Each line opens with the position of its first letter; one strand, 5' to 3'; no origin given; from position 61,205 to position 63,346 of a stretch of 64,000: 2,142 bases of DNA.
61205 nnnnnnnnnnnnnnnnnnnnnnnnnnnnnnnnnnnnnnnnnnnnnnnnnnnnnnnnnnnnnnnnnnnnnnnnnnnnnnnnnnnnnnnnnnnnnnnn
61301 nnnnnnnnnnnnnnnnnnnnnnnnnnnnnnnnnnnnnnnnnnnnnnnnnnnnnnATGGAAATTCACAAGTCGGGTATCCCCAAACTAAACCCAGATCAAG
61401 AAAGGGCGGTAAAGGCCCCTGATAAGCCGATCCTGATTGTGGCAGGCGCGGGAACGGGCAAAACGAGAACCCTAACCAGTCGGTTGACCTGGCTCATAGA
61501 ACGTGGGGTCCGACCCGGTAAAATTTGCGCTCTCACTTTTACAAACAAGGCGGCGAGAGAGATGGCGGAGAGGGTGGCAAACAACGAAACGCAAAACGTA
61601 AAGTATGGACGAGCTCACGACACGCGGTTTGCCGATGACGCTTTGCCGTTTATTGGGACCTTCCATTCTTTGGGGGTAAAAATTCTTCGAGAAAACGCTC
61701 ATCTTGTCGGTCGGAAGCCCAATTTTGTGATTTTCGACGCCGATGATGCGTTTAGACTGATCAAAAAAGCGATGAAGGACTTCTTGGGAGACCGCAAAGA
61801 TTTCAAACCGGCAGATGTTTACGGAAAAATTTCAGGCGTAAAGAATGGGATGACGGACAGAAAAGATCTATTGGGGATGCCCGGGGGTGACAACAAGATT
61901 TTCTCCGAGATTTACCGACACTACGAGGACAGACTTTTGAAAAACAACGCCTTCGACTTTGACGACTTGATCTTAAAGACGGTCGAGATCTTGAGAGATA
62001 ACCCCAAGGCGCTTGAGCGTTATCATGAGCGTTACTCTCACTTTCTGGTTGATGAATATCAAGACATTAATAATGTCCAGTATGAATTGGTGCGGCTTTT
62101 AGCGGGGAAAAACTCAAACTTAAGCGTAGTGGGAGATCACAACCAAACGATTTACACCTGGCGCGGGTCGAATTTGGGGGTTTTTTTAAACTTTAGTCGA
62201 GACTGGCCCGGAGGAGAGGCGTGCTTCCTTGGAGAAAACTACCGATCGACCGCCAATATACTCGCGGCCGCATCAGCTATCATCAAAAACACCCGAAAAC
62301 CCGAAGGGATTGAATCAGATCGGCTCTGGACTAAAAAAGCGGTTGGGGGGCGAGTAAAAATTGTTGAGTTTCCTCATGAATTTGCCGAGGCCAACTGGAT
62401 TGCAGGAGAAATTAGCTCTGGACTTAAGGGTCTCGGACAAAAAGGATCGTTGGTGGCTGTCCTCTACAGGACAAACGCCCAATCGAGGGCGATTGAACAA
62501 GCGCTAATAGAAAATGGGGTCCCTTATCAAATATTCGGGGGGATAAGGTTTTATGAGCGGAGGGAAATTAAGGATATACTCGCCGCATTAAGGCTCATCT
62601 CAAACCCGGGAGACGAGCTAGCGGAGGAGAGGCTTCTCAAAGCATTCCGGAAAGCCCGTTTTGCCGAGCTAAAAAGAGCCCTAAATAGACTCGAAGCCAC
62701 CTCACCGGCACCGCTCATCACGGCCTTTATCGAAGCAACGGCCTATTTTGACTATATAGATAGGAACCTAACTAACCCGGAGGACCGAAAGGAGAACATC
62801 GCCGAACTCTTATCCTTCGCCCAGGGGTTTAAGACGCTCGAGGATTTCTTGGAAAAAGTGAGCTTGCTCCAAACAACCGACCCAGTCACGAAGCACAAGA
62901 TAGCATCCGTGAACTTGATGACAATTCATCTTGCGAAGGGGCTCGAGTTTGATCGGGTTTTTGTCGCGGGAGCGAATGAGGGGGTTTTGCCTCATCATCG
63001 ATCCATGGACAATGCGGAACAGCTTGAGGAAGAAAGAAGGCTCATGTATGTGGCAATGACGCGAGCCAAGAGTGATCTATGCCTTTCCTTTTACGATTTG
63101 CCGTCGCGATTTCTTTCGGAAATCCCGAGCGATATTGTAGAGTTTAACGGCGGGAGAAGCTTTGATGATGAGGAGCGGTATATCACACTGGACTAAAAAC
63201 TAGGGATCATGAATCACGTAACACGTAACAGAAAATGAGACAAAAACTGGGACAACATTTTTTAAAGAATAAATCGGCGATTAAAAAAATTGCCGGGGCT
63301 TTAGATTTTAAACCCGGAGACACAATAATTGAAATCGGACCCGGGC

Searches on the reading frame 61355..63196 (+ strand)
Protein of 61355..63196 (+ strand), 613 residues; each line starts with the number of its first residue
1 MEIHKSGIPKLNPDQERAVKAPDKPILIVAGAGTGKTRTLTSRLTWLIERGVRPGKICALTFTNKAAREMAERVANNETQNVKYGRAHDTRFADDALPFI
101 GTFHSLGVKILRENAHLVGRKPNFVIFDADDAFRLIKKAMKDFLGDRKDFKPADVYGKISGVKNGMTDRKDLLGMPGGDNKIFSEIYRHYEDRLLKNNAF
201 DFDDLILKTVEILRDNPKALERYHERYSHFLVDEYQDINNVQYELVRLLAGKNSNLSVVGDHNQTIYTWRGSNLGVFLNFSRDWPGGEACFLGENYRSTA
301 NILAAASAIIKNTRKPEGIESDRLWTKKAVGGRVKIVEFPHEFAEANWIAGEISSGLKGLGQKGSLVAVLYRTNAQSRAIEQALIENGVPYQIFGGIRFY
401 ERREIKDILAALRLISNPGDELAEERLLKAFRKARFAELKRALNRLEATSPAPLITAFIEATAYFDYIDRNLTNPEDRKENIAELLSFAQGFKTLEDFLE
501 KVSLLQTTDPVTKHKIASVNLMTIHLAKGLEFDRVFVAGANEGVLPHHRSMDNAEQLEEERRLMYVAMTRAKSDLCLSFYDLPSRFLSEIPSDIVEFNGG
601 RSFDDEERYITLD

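Call 20: find_encoding_contigs(protein=window:61355-63196:+, flank=10000, max_places=10)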
Protein window:61355-63196:+ (613 aa): no gene with exactly this product is on record in the collection.
